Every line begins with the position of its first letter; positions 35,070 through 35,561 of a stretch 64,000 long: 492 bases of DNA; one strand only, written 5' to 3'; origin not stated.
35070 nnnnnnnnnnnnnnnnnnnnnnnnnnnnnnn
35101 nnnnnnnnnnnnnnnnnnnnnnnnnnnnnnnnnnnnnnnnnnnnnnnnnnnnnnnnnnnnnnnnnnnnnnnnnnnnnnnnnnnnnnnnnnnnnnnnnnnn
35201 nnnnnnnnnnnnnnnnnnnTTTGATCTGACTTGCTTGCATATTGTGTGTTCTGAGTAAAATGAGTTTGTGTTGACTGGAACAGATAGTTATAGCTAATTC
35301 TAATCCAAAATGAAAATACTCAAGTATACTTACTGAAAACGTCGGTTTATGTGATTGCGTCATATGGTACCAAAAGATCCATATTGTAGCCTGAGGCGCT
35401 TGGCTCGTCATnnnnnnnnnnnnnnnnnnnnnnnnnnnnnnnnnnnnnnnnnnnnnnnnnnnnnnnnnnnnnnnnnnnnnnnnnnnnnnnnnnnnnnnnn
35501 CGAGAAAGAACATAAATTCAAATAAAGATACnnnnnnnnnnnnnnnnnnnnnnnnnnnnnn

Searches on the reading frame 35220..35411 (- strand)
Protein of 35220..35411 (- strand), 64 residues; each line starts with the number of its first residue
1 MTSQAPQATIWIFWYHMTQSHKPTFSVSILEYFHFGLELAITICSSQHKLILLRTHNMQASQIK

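Call 61: find_encoding_contigs(protein=window:35220-35411:-, flank=10000, max_places=10)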
Protein seq(64 aa) (64 aa): no gene with exactly this product is on record in the collection.
